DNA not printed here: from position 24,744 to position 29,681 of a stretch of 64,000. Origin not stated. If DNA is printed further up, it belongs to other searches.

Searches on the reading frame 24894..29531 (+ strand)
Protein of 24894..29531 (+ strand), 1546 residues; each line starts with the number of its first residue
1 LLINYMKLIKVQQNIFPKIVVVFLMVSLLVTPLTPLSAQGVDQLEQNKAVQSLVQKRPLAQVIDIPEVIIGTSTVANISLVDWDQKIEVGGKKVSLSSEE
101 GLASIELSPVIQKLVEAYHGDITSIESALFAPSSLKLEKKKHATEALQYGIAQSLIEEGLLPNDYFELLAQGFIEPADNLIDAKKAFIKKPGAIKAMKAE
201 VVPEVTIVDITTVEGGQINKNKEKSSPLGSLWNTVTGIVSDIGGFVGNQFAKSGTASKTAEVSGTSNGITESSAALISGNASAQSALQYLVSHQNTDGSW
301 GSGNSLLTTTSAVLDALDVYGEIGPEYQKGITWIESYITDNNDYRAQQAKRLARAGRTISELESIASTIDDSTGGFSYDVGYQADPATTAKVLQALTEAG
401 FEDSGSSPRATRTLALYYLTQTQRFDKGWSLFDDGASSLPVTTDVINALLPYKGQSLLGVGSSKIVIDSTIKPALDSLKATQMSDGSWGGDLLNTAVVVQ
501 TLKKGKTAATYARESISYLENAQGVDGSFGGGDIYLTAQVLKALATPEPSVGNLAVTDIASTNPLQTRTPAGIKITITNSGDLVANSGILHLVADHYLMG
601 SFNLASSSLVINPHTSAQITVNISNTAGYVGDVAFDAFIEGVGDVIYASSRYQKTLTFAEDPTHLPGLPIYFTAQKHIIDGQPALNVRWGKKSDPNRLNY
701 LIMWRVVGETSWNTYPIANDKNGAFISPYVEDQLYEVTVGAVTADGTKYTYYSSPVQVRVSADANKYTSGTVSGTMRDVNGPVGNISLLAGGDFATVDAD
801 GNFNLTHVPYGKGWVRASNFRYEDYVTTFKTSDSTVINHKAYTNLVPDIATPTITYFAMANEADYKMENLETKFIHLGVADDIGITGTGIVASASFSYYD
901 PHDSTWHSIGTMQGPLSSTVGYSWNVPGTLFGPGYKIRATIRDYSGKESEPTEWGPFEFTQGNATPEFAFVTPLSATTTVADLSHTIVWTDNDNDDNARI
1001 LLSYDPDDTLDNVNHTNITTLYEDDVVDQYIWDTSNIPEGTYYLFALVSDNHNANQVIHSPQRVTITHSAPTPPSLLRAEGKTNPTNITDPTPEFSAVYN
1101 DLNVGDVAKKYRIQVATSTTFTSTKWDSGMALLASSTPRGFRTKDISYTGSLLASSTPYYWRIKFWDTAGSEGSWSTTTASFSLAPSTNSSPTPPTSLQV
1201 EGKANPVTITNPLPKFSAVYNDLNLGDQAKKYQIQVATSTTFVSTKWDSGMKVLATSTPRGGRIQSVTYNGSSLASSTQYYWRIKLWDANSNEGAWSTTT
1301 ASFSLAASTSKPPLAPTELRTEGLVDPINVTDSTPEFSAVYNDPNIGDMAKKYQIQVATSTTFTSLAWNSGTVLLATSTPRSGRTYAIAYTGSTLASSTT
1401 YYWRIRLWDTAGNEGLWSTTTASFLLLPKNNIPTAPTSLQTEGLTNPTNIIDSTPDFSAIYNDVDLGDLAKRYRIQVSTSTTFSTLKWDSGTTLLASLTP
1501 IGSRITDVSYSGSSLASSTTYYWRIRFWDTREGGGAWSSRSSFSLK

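Call 57: search_protein_families(library=pfam, proteins=[window:24894-29531:+], max_evalue=0.00001)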
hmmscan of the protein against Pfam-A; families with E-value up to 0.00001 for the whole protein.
window:24894-29531:+ (1546 aa): 2 families
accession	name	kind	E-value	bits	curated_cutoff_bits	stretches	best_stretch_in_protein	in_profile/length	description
PF25788.1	Ig_Rha78A_N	-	1.1e-62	209.3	27.4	4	1316-1421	1-97/105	Rha78A-like, N-terminal immunoglobulin domain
PF13243.12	SQHop_cyclase_C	-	6.3e-06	25.9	26.1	0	376-531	58-228/319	Squalene-hopene cyclase C-terminal domain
